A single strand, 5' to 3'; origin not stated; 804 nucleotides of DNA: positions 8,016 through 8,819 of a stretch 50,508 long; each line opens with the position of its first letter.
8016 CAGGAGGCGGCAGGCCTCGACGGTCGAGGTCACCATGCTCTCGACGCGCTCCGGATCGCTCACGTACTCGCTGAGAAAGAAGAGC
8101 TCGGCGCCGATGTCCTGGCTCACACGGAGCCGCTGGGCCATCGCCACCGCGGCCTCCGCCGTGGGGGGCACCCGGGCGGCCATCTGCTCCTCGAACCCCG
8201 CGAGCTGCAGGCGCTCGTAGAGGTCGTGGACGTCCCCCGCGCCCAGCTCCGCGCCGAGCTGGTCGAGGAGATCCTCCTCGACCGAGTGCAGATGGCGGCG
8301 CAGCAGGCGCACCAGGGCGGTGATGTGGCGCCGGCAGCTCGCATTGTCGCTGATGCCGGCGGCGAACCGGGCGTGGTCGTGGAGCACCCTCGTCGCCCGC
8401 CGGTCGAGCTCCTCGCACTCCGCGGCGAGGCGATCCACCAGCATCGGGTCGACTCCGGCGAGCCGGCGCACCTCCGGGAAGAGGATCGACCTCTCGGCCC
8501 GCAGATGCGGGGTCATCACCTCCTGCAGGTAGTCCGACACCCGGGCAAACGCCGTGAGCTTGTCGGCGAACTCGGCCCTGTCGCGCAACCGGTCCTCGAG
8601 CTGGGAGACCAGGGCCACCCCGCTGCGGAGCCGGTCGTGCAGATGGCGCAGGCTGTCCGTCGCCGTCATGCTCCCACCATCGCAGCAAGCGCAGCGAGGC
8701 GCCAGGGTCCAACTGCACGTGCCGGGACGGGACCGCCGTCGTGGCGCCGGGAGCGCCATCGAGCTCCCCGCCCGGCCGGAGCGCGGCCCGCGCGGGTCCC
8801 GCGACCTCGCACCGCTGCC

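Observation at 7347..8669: Hemerythrin-domain::proline dehydrogenase fusion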

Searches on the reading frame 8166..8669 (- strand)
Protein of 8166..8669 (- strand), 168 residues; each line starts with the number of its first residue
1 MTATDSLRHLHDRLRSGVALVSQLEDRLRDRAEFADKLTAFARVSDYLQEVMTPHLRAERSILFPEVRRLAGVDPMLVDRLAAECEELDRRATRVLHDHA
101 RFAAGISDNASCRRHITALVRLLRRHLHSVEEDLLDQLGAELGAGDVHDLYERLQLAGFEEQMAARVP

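Call 48: search_protein_representatives(protein=window:8166-8669:-)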
Query: 168 residues. Proteins with E-value up to 0.001 (for the whole library): 12; up to 1e-10: 5; up to 1e-30: 2. The best 12 are listed.
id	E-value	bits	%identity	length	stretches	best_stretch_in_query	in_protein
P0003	4.9e-65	234.6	71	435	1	1-168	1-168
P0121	8.3e-37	143.0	47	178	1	3-163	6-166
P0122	5.4e-20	88.4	67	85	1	1-67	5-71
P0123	1.6e-14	70.6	36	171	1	1-164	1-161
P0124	1.6e-12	64.1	31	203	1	4-158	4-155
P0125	3.5e-09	53.3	31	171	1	3-165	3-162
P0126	3.6e-08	50.0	32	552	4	84-153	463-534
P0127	1.9e-07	47.7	30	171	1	1-162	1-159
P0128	8.0e-06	42.4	40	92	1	1-84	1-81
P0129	1.1e-04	38.7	36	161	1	15-138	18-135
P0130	1.4e-04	38.3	31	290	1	1-156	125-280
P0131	3.2e-04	37.2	30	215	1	4-156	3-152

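Call 49: find_encoding_contigs(protein=P0121, flank=6000, max_places=3)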
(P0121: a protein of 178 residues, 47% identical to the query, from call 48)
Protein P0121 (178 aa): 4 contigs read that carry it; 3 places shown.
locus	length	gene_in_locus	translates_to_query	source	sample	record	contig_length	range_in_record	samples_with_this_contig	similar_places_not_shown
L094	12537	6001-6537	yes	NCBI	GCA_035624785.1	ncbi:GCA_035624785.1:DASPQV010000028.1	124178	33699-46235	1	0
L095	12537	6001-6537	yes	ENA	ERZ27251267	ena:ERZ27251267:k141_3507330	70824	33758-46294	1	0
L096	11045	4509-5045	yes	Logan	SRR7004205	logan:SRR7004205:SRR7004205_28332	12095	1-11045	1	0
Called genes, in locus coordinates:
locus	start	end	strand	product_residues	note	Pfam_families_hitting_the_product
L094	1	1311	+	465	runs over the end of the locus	PF01654:Cyt_bd_oxida_I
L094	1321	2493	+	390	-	PF02322:Cyt_bd_oxida_II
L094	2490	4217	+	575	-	PF00664:ABC_membrane, PF00005:ABC_tran, PF02463:SMC_N (faint), PF13304:AAA_21 (faint)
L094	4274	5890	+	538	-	PF00664:ABC_membrane, PF00005:ABC_tran, PF13304:AAA_21 (faint)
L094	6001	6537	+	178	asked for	PF01814:Hemerythrin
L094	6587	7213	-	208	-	PF03848:TehB, PF05724:TPMT, PF05175:MTS (weak), PF13489:Methyltransf_23, PF08241:Methyltransf_11, PF08242:Methyltransf_12, PF13649:Methyltransf_25, PF13847:Methyltransf_31 (weak)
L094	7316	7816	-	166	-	-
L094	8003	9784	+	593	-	PF13237:Fer4_10 (faint), PF14691:Fer4_20, PF00070:Pyr_redox (faint), PF01266:DAO (faint), PF07992:Pyr_redox_2, PF13450:NAD_binding_8 (weak), PF12838:Fer4_7, PF00037:Fer4 (weak), +1 more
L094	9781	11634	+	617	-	PF01558:POR, PF01855:POR_N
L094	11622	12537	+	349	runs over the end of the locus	PF02775:TPP_enzyme_C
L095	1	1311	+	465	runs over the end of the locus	PF01654:Cyt_bd_oxida_I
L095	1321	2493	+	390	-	PF02322:Cyt_bd_oxida_II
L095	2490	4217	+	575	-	PF00664:ABC_membrane, PF00005:ABC_tran, PF02463:SMC_N (faint), PF13304:AAA_21 (faint)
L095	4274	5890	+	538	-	PF00664:ABC_membrane, PF00005:ABC_tran, PF13304:AAA_21 (faint)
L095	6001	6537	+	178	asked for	PF01814:Hemerythrin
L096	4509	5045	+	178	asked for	PF01814:Hemerythrin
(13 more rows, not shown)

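Call 51: find_encoding_contigs(protein=P0123, flank=7000, max_places=3)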
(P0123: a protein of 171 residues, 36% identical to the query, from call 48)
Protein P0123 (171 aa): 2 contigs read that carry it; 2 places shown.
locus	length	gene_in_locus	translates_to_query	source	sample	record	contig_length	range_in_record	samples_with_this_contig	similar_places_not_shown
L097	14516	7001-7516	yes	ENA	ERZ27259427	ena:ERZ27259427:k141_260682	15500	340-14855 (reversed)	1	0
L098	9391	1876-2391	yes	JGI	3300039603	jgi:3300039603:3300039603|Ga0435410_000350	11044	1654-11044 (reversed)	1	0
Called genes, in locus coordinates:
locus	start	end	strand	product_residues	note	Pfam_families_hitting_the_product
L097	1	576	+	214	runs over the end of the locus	PF13302:Acetyltransf_3 (weak), PF00583:Acetyltransf_1, PF13508:Acetyltransf_7 (faint)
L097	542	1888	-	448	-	PF03007:WS_DGAT_cat, PF06974:WS_DGAT_C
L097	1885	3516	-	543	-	PF14691:Fer4_20, PF01262:AlaDh_PNT_C (faint), PF01266:DAO (weak), PF07992:Pyr_redox_2, PF13450:NAD_binding_8, PF14697:Fer4_21 (weak), PF12838:Fer4_7 (weak), PF00037:Fer4 (weak), +3 more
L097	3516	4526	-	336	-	PF02775:TPP_enzyme_C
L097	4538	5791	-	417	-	PF01855:POR_N, PF02780:Transketolase_C, PF17147:PFOR_II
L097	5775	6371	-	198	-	PF01558:POR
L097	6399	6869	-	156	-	PF02566:OsmC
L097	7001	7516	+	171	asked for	PF01814:Hemerythrin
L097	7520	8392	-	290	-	PF06525:SoxE (weak)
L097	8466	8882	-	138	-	PF12900:Pyridox_ox_2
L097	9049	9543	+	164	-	PF00582:Usp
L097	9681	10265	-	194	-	-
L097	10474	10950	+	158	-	-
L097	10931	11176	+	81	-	-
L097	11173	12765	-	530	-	PF01590:GAF, PF13185:GAF_2, PF13492:GAF_3 (weak), PF01590:GAF, PF13185:GAF_2, PF13492:GAF_3, PF07730:HisKA_3, PF02518:HATPase_c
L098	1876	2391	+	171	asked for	PF01814:Hemerythrin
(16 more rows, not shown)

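Call 52: find_encoding_contigs(protein=P0124, flank=7000, max_places=3)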
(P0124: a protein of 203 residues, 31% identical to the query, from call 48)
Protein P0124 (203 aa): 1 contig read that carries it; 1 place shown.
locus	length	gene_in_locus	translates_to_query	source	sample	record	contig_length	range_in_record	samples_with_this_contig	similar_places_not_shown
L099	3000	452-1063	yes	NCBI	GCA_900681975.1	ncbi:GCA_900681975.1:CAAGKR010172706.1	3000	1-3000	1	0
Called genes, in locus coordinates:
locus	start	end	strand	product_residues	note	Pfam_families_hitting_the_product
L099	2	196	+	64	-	?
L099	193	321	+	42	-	-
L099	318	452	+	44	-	-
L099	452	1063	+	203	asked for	PF01814:Hemerythrin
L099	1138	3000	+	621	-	?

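Call 65: predict_structure(alignment_id=A3)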
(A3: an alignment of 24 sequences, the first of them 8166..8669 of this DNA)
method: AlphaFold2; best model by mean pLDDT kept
length: 168 residues; sequences in the alignment: 24
mean_pLDDT: 89.6   pTM: 0.82
mean pLDDT of the five models: 89.6, 88.2, 86.3, 86.2, 82.4
residues with pLDDT >= 90: 94; 70-90: 70; 50-70: 4; < 50: 0
segments of 3 or more residues with pLDDT < 50: none
pLDDT, mean of each block of 10 residues (from residue 1): 78 89 89 90 94 92 91 91 95 95 89 94 94 88 87 89 76
secondary structure, 60 per line:
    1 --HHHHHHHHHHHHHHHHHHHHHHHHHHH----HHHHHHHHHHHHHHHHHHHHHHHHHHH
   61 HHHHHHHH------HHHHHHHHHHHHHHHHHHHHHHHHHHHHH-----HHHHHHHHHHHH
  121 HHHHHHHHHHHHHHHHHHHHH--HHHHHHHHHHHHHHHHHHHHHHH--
elements in order: H3-29 H34-68 H75-103 H109-141 H144-166

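Call 68: fold_search(model_id=the predicted structure, library=pdb)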
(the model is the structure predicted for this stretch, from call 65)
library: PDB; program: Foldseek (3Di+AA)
matches with E <= 10: 613; with E <= 0.001: 0
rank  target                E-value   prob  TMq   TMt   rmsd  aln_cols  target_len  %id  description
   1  2p0n_A                3.8e-03  1.00  0.72  0.75   3.6       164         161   20  NMB1532 protein from Neisseria meningitidis, unknown function (released 2007-03-27)
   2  2p0n_B                1.1e-02  1.00  0.73  0.77   3.4       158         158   19  NMB1532 protein from Neisseria meningitidis, unknown function (released 2007-03-27)
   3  3cax                  2.0e-02  1.00  0.75  0.38   2.6       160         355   11  Crystal structure of uncharacterized protein PF0695 (released 2008-03-18)
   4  6egc                  4.4e-02  1.00  0.50  0.56   6.5       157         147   16  Single-chain version of 2L4HC2_23 (PDB 5J0K) (released 2019-05-29)
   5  8tn1_A                4.8e-02  0.99  0.41  0.44   6.3       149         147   14  De novo designed protein binds poly ADP ribose polymerase inhibitors (PARPi) - apo (released 2024-04-24)
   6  3v5z_A                8.7e-02  1.00  0.52  0.56   6.4       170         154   10  Structure of FBXL5 hemerythrin domain, C2 cell, grown anaerobically (released 2012-01-25)
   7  3v5y_A                1.1e-01  0.99  0.52  0.56   6.5       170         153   10  Structure of FBXL5 hemerythrin domain, P2(1) cell (released 2012-01-25)
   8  3v5z_B                1.1e-01  0.99  0.51  0.54   6.5       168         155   10  Structure of FBXL5 hemerythrin domain, C2 cell, grown anaerobically (released 2012-01-25)
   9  3v5y_C                1.2e-01  0.99  0.52  0.58   6.2       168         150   11  Structure of FBXL5 hemerythrin domain, P2(1) cell (released 2012-01-25)
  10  3v5x_A                1.4e-01  0.99  0.53  0.57   6.3       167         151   10  Structure of FBXL5 hemerythrin domain, C2 cell (released 2012-01-25)
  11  5l0h                  2.0e-01  0.54  0.31  0.30  10.2       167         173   15  Human metavinculin MVt cardiomyopathy-associated mutant R975W (residues 959-1134) in complex with PIP2 (released 2016-08-31)
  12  6w6x_A                2.1e-01  0.99  0.48  0.60   4.9       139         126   15  Crystal Structure of ABLE Apo-protein (released 2020-08-26)
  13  1qkr_A                2.4e-01  0.85  0.42  0.40   7.9       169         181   18  Crystal structure of the vinculin tail and a pathway for activation (released 2000-08-04)
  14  3h2v_A                2.4e-01  0.51  0.29  0.28  11.3       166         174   12  Human raver1 RRM1 domain in complex with human vinculin tail domain Vt (released 2009-07-28)
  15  9qwo_A                2.6e-01  0.69  0.34  0.33   9.7       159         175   12  Vinculin tail bound to paxillin LD2 (released 2025-04-23)
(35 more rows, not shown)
